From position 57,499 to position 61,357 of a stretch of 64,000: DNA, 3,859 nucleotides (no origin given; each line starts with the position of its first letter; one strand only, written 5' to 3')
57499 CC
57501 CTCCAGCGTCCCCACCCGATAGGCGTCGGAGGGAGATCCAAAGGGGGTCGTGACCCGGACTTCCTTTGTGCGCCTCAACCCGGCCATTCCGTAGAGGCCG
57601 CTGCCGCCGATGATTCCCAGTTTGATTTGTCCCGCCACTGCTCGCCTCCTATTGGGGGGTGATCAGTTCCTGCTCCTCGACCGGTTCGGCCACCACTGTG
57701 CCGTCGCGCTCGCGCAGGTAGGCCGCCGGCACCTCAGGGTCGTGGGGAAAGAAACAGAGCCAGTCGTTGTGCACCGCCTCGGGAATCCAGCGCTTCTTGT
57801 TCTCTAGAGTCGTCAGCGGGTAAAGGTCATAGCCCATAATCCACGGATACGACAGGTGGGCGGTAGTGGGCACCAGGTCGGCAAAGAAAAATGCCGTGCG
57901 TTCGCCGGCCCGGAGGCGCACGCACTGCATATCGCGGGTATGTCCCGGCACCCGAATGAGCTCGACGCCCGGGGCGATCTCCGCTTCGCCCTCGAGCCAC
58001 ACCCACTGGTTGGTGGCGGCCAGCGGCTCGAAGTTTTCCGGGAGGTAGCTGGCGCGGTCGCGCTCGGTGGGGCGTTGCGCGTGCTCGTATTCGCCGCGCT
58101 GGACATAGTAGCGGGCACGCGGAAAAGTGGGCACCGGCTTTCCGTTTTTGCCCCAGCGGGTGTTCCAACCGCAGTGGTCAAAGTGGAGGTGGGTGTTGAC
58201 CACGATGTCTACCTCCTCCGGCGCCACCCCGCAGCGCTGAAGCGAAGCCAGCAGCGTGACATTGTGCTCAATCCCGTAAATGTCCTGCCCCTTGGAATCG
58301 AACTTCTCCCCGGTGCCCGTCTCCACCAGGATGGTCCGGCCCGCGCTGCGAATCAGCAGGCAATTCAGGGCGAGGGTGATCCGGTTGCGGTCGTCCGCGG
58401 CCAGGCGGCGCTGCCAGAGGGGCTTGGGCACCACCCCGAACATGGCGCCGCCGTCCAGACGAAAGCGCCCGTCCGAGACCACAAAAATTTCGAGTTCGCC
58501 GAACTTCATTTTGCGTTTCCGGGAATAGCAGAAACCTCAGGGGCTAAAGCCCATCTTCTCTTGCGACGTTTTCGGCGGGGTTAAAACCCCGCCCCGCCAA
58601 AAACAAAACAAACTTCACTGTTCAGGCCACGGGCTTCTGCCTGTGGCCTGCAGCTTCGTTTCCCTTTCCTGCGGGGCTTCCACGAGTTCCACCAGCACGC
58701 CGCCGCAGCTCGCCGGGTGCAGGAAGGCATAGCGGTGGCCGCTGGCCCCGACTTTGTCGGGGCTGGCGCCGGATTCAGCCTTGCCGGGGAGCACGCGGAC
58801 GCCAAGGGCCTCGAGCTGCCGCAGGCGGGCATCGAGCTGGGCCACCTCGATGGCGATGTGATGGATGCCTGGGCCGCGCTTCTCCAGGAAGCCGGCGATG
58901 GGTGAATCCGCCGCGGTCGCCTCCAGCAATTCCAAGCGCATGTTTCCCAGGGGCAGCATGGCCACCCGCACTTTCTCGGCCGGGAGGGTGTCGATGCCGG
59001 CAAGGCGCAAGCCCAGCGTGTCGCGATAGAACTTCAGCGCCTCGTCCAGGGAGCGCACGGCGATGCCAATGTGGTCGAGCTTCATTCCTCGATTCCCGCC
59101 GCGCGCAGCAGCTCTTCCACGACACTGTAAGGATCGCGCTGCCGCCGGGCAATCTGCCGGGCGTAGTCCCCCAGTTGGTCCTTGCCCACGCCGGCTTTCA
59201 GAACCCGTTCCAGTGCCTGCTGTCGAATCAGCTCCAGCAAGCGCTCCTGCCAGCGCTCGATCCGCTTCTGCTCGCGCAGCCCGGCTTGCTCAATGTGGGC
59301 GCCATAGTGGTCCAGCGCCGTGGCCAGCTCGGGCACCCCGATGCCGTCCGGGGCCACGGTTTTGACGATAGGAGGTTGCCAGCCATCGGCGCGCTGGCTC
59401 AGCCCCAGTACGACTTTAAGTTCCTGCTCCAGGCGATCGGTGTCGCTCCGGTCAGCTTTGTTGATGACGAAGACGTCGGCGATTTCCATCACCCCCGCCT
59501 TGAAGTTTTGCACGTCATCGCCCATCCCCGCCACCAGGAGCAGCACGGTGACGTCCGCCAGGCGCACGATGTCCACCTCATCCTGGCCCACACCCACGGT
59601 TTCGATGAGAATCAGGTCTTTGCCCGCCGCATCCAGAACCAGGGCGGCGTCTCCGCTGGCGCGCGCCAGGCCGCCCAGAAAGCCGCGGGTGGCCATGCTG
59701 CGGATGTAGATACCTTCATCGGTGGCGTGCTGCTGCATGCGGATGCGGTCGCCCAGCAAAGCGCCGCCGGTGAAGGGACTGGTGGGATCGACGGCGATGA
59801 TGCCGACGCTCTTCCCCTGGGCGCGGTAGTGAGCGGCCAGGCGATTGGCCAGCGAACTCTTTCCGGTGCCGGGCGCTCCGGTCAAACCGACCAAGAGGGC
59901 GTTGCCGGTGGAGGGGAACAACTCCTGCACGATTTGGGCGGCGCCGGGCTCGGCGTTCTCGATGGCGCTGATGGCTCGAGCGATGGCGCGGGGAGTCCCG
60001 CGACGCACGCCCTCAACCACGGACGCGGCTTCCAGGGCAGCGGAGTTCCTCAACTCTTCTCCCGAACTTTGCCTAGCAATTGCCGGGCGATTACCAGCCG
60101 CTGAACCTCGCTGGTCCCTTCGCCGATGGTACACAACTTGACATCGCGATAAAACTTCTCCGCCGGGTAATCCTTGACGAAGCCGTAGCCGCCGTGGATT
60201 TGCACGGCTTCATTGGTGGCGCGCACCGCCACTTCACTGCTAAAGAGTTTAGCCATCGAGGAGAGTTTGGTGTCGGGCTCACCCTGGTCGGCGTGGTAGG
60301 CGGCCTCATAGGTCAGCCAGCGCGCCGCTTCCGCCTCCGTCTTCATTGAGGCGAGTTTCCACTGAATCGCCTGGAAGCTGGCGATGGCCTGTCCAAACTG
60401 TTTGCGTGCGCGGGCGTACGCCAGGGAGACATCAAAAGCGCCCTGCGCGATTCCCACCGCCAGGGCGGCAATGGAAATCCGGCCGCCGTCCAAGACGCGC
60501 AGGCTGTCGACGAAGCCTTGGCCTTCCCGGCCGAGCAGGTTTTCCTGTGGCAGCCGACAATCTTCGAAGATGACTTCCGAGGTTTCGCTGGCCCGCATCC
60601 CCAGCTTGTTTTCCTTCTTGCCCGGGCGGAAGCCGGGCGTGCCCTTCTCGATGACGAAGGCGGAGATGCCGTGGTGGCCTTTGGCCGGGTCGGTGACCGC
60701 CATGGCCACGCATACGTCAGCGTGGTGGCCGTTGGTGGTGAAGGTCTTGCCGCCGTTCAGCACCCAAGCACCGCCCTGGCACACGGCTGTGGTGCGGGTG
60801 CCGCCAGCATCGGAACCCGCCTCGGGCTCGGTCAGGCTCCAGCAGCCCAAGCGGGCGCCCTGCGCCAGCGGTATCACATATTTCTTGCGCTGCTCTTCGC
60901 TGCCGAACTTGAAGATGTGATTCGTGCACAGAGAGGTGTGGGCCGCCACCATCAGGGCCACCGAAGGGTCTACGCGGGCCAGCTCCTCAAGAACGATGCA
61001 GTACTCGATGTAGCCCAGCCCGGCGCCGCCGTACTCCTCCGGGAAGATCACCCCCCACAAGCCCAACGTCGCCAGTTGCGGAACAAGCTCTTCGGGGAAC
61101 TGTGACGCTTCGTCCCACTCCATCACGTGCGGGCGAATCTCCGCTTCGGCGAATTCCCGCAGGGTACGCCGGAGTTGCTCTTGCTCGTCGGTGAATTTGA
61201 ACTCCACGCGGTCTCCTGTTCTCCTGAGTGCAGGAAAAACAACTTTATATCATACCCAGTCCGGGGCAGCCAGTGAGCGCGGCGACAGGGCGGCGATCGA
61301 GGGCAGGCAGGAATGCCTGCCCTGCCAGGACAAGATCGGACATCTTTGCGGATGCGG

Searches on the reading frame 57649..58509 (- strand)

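Call 75: search_protein_families(library=pfam, proteins=[window:57649-58509:-], max_evalue=0.01)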
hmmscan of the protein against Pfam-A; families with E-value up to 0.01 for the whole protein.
window:57649-58509:- (286 aa): 3 families
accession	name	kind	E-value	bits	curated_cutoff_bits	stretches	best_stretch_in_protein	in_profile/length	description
PF00753.33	Lactamase_B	-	8.5e-18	65.4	22.7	1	49-228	7-168/196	Metallo-beta-lactamase superfamily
PF12706.13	Lactamase_B_2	-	0.00061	19.9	27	1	91-219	20-150/200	Beta-lactamase superfamily domain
PF13483.12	Lactamase_B_3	-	0.0012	19.2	24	1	48-120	7-57/160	Beta-lactamase superfamily domain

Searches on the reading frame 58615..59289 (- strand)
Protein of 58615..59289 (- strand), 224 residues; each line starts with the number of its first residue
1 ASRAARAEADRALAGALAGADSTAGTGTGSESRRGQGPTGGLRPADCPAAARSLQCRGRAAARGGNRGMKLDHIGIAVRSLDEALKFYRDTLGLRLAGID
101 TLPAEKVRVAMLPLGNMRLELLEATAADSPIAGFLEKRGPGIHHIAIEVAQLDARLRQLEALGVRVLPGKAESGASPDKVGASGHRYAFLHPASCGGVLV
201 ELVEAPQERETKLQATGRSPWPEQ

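Call 75: search_protein_families(library=pfam, proteins=[window:58615-59289:-], max_evalue=0.01)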
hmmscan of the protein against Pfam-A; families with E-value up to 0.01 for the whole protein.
window:58615-59289:- (224 aa): 4 families
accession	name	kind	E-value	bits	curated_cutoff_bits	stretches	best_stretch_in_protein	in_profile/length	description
PF13669.12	Glyoxalase_4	-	3e-22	79.4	27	1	72-179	1-106/109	Glyoxalase/Bleomycin resistance protein/Dioxygenase superfamily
PF00903.31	Glyoxalase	-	1.1e-16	61.8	20.6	1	70-169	1-98/121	Glyoxalase/Bleomycin resistance protein/Dioxygenase superfamily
PF13468.12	Glyoxalase_3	-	1.5e-09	38.6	25.1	1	71-208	1-140/176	Glyoxalase-like domain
PF18029.7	Glyoxalase_6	-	0.0029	18.7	23.6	1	76-173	4-90/106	Glyoxalase-like domain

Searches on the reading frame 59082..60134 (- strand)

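Call 75: search_protein_families(library=pfam, proteins=[window:59082-60134:-], max_evalue=0.01)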
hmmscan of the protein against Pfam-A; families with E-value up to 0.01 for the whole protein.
window:59082-60134:- (350 aa): 17 families
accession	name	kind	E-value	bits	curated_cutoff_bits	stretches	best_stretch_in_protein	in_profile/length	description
PF03308.22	MeaB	-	2.1e-89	299.6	23.1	1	51-313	1-270/273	Methylmalonyl Co-A mutase-associated GTPase MeaB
PF02492.25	cobW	-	0.00012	22.2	20.7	1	82-241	3-168/180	CobW/HypB/UreG, nucleotide-binding domain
PF13191.12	AAA_16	-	0.00016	22.6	32.6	1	75-123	20-52/167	AAA ATPase domain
PF13401.12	AAA_22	-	0.00025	21.8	27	1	81-128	7-52/130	AAA domain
PF20720.3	nSTAND3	-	0.00043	20.4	27.2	1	82-110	20-48/155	Novel STAND NTPase 3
PF13521.12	AAA_28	-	0.00053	20.7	27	1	83-103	3-23/164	AAA domain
PF13238.12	AAA_18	-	0.00074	20.4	29.4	1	82-103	1-22/128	AAA domain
PF00448.28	SRP54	-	0.0012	19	22.7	1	84-117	6-39/196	SRP54-type protein, GTPase domain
PF01926.29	MMR_HSR1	-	0.0013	19.2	21.9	0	82-105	2-24/113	50S ribosome-binding GTPase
PF13604.12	AAA_30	-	0.0017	18.5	27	1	77-115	16-54/191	AAA domain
PF07728.20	AAA_5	-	0.0022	18.4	22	1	84-111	4-29/139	AAA domain (dynein-related subfamily)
PF01656.29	CbiA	-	0.0027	18.1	25.4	1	89-233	9-89/125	CobQ/CobB/MinD/ParA nucleotide binding domain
PF03029.23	ATP_bind_1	-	0.0035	17.6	27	0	85-119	2-36/240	Conserved hypothetical ATP binding protein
PF13481.12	AAA_25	-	0.0035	17.4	27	1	82-111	36-65/195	AAA domain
PF00009.33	GTP_EFTU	-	0.0039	17.2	26.5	0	190-277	90-185/188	Elongation factor Tu GTP binding domain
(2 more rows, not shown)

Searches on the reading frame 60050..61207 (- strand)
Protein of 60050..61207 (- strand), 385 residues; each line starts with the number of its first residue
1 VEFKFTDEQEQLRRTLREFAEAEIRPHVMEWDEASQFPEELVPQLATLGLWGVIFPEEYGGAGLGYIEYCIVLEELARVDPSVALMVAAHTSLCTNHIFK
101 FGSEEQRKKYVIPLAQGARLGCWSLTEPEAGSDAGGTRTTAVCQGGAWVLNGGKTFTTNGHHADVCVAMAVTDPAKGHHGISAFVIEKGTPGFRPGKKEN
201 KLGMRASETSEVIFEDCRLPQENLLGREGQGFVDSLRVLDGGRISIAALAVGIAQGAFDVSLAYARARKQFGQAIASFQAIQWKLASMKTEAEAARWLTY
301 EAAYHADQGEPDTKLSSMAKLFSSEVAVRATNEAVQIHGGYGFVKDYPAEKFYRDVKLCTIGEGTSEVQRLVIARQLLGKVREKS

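Call 75: search_protein_families(library=pfam, proteins=[window:60050-61207:-], max_evalue=0.01)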
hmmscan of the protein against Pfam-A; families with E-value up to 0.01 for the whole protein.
window:60050-61207:- (385 aa): 5 families
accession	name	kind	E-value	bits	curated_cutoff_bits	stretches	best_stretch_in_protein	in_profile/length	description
PF00441.29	Acyl-CoA_dh_1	-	1.9e-52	177.9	22.4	1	229-378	1-150/150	Acyl-CoA dehydrogenase, C-terminal domain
PF02771.21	Acyl-CoA_dh_N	-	1.1e-42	145.4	22.9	1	6-117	1-112/113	Acyl-CoA dehydrogenase, N-terminal domain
PF02770.24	Acyl-CoA_dh_M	-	9e-26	90.3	33.3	1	122-217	1-97/97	Acyl-CoA dehydrogenase, middle domain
PF08028.16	Acyl-CoA_dh_2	-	1.7e-22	80.6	22.7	1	245-361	2-128/134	Acyl-CoA dehydrogenase, C-terminal domain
PF22924.1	ACOX_C_alpha1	-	0.00021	21.6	27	1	243-378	8-169/169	Acyl-CoA oxidase, C-alpha1 domain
